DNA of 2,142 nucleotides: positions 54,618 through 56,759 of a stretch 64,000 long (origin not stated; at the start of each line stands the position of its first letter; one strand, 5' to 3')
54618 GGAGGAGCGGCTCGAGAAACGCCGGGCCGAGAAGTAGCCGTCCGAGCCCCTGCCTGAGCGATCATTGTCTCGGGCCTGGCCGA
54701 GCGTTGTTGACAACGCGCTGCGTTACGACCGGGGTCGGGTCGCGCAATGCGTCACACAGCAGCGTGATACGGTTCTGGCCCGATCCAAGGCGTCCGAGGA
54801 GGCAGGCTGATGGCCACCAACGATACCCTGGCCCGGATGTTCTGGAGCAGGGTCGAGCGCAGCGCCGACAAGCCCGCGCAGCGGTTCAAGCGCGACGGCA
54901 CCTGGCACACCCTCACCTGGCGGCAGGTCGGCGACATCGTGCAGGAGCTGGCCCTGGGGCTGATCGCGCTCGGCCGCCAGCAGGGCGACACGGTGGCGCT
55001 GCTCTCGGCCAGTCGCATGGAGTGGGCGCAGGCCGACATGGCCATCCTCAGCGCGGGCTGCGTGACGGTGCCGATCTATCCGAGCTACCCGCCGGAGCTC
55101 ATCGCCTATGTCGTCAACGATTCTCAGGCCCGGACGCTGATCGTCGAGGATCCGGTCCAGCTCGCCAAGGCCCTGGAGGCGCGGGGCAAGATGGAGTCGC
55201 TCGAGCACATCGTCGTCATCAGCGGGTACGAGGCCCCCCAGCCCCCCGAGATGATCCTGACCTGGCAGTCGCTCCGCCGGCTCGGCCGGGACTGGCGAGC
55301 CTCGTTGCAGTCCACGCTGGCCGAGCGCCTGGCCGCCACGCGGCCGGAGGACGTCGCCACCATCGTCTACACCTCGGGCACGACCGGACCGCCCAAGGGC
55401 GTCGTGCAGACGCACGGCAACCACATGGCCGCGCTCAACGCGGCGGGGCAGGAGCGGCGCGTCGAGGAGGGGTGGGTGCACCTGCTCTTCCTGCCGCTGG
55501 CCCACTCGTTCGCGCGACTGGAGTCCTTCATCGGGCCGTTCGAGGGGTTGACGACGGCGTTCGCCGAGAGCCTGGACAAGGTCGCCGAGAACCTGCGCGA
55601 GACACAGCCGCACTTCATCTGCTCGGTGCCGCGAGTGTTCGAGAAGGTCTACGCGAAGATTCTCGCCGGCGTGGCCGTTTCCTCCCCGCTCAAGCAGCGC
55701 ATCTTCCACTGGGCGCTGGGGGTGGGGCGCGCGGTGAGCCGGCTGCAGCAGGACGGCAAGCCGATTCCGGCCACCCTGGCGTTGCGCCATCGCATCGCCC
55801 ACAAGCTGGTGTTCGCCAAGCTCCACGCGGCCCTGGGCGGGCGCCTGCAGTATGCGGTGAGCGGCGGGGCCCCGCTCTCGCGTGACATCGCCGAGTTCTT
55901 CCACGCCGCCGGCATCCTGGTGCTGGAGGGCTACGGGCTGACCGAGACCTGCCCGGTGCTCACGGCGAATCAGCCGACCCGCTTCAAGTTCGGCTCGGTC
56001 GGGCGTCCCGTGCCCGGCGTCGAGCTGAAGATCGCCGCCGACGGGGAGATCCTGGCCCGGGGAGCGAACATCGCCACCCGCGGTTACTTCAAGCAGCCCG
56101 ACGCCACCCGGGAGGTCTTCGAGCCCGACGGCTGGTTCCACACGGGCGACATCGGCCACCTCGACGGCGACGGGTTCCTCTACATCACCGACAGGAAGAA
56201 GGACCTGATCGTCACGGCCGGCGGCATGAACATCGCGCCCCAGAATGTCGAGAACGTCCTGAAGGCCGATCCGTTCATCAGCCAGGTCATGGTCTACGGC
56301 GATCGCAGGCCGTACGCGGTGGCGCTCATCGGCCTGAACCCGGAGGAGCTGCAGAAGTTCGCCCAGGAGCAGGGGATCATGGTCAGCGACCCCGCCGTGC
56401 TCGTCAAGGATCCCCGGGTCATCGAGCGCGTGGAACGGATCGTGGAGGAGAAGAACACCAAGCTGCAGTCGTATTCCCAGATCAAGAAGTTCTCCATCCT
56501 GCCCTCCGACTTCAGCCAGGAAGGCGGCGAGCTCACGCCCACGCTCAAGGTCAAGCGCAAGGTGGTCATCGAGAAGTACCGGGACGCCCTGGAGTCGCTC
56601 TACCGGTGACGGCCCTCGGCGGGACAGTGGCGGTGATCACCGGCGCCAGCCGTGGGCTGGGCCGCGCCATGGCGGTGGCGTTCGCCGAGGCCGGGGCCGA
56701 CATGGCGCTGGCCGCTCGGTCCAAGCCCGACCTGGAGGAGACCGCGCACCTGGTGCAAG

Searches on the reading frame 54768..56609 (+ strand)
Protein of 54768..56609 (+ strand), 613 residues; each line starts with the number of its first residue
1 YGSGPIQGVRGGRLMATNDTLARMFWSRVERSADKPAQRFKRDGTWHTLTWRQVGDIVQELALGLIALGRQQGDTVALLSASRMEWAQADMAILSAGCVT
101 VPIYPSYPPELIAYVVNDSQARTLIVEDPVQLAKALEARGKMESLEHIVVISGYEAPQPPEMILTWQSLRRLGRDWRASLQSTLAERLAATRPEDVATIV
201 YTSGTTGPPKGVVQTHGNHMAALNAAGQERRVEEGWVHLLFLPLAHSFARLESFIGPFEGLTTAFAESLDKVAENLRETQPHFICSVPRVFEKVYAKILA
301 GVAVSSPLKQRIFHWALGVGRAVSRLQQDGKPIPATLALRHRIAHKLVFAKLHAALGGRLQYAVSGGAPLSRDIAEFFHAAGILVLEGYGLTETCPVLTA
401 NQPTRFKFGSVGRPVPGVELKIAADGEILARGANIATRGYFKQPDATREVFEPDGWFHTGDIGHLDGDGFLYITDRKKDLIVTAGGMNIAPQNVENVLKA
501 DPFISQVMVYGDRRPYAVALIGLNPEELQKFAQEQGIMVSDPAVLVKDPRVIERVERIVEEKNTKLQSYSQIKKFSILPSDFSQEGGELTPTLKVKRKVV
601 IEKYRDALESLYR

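Call 25: search_protein_families(library=ncbifam, proteins=[window:54768-56609:+], max_evalue=0.001)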
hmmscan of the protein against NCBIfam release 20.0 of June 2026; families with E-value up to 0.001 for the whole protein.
window:54768-56609:+ (613 aa): 105 families (the best 25 are shown)
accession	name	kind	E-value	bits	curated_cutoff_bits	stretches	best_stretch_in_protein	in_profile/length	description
NF038343.1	ligase_FadD11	exception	3.4e-121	405.5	950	1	39-613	19-582/585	fatty acid--CoA ligase FadD11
NF004837.0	PRK06187.1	subfamily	6.2e-75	252.4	476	2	359-511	287-455/531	long-chain-fatty-acid--CoA ligase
NF005801.1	PRK07656.1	equivalog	1.9e-61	208.2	657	2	360-511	281-436/500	FadD3 family acyl-CoA ligase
NF004114.0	PRK05605.1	equivalog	2.1e-56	191.5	766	2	360-515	340-506/575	long-chain-fatty-acid--CoA ligase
NF002966.0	PRK03640.1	equivalog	1.8e-54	185.2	556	3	360-512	256-416/483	o-succinylbenzoate--CoA ligase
TIGR01923.1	menE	equivalog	2.3e-52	178.4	330.15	2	360-511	226-381/442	o-succinylbenzoate--CoA ligase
NF041592.1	carboxyl_red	equivalog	5.2e-52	176.7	1300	2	348-612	361-619/1160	carboxylic acid reductase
NF005714.0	PRK07529.1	subfamily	5.9e-52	176.9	632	2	359-511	339-508/640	acyl-CoA synthetase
NF009233.0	PRK12583.1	subfamily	5e-51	173.7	832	2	377-511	340-483/558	fatty acid CoA ligase family protein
NF009232.0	PRK12582.1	subfamily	6.6e-51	173.3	777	2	358-613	346-614/624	acyl-CoA synthetase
NF006181.0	PRK08314.1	subfamily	3e-49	167.7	705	2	30-247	31-257/563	long-chain-fatty-acid--CoA ligase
NF006182.0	PRK08316.1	subfamily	5.5e-49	167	663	2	17-258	9-234/523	fatty acyl-CoA synthetase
NF005702.0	PRK07514.1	subfamily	1.1e-45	155.9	558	2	352-511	264-433/506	malonyl-CoA synthase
NF006523.0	PRK08974.1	equivalog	1.2e-45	155.7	884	2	359-511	326-487/561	long-chain-fatty-acid--CoA ligase FadD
NF004808.0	PRK06155.1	equivalog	7e-45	153.3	722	2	14-249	16-235/542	ATP-dependent acyl-CoA ligase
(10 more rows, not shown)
